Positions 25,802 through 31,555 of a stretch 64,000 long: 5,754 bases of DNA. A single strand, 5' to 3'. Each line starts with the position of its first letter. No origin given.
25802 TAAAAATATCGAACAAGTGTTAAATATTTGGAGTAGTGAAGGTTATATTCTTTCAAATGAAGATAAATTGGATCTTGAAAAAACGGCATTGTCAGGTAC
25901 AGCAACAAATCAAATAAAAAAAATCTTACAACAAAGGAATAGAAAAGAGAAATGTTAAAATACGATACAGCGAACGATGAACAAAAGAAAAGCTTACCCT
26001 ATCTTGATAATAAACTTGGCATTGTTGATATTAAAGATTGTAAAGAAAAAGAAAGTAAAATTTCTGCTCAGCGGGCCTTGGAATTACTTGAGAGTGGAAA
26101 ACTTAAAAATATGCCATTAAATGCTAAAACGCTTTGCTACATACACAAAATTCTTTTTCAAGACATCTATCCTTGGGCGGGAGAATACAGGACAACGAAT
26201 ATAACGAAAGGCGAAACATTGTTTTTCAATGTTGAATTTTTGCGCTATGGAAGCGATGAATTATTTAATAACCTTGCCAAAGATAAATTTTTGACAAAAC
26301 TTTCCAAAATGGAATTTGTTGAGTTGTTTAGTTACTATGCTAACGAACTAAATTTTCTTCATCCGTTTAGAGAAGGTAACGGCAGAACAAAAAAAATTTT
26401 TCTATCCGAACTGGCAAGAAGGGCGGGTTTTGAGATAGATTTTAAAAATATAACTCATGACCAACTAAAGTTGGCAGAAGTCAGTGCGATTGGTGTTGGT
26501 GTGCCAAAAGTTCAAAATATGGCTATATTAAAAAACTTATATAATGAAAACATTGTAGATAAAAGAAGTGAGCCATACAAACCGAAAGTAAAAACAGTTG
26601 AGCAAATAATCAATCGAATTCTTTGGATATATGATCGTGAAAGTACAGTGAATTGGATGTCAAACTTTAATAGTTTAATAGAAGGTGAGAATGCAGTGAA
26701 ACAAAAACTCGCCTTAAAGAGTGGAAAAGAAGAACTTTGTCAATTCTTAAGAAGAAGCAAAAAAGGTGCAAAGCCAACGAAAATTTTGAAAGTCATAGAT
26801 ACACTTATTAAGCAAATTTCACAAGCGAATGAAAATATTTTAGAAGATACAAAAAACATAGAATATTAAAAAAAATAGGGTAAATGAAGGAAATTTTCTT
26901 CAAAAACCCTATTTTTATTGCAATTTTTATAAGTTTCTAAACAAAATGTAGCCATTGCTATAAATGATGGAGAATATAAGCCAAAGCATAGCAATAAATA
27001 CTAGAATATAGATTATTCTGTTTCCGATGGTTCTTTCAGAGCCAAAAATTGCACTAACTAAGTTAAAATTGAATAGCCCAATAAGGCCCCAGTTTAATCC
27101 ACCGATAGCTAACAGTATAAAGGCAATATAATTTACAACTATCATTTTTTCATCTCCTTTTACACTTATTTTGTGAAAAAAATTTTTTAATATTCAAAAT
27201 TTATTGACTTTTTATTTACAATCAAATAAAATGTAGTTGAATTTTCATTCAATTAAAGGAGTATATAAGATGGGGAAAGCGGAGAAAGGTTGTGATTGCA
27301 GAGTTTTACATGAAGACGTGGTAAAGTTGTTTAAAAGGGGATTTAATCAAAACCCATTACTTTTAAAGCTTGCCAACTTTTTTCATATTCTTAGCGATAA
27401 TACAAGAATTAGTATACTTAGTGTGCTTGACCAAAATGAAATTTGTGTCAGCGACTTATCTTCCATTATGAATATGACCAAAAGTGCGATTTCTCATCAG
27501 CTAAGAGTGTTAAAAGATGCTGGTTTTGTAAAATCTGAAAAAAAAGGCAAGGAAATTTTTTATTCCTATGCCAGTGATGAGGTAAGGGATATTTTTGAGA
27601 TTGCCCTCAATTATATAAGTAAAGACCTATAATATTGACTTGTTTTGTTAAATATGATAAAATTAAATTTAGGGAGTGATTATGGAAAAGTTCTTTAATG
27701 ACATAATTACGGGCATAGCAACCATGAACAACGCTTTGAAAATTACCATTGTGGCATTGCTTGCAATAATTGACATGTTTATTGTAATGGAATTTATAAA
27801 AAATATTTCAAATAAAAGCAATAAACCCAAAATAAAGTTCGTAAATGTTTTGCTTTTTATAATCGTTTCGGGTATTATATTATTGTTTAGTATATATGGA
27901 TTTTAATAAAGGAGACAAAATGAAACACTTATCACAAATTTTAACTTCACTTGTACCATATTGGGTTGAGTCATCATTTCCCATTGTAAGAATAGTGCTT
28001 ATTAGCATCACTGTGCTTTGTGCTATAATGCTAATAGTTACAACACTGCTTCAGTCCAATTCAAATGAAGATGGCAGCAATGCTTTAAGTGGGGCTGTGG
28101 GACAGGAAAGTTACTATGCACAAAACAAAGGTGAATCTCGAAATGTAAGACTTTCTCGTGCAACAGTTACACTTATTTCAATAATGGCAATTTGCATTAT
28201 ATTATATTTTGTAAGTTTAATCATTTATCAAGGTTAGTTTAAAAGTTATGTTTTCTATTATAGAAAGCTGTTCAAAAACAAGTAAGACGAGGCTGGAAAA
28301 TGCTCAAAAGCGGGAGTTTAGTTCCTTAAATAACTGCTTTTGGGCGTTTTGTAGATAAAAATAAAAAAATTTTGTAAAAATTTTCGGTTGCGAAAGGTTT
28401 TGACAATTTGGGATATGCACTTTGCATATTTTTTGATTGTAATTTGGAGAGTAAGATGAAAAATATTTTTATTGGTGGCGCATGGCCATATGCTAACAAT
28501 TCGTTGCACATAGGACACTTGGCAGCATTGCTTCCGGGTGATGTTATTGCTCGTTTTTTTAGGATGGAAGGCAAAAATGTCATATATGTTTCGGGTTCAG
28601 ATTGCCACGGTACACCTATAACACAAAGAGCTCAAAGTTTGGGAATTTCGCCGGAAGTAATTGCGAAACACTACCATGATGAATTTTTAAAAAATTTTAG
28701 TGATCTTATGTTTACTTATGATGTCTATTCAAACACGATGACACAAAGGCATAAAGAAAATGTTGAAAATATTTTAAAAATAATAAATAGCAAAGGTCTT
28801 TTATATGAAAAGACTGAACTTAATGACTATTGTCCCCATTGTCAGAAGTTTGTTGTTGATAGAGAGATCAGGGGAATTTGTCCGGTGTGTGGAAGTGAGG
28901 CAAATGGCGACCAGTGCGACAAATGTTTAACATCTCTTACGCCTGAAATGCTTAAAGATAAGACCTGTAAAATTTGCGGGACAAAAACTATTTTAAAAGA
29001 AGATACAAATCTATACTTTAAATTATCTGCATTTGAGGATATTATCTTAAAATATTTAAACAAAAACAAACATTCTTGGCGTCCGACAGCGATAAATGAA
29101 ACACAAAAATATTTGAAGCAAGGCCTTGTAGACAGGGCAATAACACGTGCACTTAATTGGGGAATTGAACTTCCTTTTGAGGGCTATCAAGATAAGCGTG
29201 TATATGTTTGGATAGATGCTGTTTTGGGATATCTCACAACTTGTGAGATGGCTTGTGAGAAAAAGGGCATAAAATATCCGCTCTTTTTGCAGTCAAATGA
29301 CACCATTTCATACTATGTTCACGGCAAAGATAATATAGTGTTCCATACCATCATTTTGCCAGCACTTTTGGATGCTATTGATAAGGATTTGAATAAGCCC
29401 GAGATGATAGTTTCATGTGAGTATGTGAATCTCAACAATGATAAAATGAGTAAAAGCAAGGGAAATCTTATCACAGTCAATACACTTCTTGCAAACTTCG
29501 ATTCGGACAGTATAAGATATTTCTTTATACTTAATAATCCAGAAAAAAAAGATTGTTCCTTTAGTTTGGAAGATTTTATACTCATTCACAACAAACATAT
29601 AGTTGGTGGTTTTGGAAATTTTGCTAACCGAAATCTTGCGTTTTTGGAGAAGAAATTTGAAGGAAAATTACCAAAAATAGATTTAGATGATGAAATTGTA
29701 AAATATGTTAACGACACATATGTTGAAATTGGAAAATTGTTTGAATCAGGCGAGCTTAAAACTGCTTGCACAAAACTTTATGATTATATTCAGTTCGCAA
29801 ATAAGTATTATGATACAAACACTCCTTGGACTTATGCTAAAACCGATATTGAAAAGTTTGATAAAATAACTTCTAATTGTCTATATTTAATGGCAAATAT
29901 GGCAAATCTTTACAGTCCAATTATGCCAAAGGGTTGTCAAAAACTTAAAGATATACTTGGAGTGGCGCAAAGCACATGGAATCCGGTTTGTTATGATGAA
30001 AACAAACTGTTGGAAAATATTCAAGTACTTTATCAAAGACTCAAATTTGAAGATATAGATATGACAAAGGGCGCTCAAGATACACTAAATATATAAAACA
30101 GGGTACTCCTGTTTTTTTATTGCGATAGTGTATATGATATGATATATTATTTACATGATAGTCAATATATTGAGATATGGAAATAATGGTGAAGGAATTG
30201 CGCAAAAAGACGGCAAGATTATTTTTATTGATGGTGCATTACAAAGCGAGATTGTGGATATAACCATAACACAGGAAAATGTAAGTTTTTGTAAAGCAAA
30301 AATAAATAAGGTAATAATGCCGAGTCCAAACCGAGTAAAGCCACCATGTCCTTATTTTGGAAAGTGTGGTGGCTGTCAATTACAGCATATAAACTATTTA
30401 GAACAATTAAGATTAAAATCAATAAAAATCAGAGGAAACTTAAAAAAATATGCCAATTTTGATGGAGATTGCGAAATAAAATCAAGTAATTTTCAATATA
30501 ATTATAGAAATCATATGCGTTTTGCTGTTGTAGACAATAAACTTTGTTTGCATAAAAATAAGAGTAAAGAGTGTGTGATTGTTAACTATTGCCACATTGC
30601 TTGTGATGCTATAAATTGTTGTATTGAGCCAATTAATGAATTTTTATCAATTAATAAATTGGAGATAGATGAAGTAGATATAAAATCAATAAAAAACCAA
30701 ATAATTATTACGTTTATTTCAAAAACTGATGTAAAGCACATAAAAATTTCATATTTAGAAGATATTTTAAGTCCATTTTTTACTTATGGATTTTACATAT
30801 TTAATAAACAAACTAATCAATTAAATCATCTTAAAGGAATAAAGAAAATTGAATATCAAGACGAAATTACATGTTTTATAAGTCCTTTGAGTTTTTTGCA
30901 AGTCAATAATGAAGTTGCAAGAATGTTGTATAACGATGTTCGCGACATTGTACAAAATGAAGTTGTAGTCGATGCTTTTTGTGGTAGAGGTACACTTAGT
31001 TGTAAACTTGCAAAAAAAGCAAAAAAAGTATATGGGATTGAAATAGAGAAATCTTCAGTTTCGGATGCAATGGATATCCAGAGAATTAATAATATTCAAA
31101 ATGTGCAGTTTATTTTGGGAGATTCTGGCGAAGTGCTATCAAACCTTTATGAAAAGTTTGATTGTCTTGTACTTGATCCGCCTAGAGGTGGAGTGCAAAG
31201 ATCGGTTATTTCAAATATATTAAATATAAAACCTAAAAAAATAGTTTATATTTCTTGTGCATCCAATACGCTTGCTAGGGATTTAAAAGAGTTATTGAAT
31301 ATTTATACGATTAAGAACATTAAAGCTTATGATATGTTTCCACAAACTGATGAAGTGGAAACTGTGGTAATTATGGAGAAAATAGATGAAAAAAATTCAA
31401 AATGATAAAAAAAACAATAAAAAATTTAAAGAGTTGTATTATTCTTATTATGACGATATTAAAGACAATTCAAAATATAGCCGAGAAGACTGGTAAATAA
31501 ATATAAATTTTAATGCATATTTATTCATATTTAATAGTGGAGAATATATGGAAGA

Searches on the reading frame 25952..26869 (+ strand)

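Call 76: search_protein_families(library=pfam, proteins=[window:25952-26869:+], max_evalue=0.000001)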
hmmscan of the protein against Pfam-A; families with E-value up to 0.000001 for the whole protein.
window:25952-26869:+ (305 aa): 1 family
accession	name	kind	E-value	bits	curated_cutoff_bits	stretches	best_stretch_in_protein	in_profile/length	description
PF02661.23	Fic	-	3e-16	60.5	24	1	55-152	1-90/93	Fic/DOC family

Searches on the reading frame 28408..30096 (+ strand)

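Call 34: search_protein_families(library=pfam, proteins=[window:28408-30096:+], max_evalue=0.00001)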
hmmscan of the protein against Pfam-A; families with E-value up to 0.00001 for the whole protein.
window:28408-30096:+ (562 aa): 6 families
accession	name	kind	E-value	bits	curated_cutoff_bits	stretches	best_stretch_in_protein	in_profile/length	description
PF09334.17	tRNA-synt_1g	-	9.6e-125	416.8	20.1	1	21-409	2-390/391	tRNA synthetases class I (M)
PF00133.28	tRNA-synt_1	-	3.9e-23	82.3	22.7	1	21-257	26-245/414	tRNA synthetases class I (I, L, M and V)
PF01406.26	tRNA-synt_1e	-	6.5e-15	55.7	27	1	335-376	242-283/301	tRNA synthetases class I (C) catalytic domain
PF19303.5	Anticodon_3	-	9.7e-09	35.7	23.5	1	429-535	13-116/152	Anticodon binding domain of methionyl tRNA ligase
PF01921.24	tRNA-synt_1f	-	1.2e-07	31.5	27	0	335-388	270-323/360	tRNA synthetases class I (K)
PF08264.19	Anticodon_1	-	8.2e-07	29.4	25.1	1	427-521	1-97/148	Anticodon-binding domain of tRNA ligase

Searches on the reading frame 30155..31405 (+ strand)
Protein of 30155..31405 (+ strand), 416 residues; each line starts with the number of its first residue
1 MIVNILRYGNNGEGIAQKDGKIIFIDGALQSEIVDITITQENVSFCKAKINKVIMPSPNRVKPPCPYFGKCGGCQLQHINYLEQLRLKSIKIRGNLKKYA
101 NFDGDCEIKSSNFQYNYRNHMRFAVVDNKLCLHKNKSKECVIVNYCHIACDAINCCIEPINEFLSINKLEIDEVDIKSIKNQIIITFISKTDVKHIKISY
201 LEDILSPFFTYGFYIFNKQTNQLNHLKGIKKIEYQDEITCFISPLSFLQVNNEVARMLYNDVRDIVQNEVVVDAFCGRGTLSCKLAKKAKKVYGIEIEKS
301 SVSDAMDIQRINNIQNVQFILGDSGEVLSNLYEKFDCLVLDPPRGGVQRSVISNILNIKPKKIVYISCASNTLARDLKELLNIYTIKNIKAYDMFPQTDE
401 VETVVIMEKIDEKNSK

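Call 34: search_protein_families(library=pfam, proteins=[window:30155-31405:+], max_evalue=0.00001)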
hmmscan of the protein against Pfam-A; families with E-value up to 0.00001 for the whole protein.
window:30155-31405:+ (416 aa): 6 families
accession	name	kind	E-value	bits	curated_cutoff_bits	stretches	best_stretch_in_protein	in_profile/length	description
PF05958.17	tRNA_U5-meth_tr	-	2.7e-24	86.3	23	1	81-409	2-356/357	tRNA (Uracil-5-)-methyltransferase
PF13847.12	Methyltransf_31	-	1.2e-12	48.2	27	1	267-371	3-113/145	Methyltransferase domain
PF09445.16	Methyltransf_15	-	1.6e-09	38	22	1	269-348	2-85/165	RNA cap guanine-N2 methyltransferase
PF02475.24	TRM5-TYW2_MTfase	-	3.7e-07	30.7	28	1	265-340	34-110/164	TRM5/TYW2 methyltransferase domain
PF03602.21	Cons_hypoth95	-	1.7e-06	28.3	24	1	253-378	27-163/182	Conserved hypothetical protein 95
PF13649.12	Methyltransf_25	-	4.9e-06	27.6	27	0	271-339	1-69/97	Methyltransferase domain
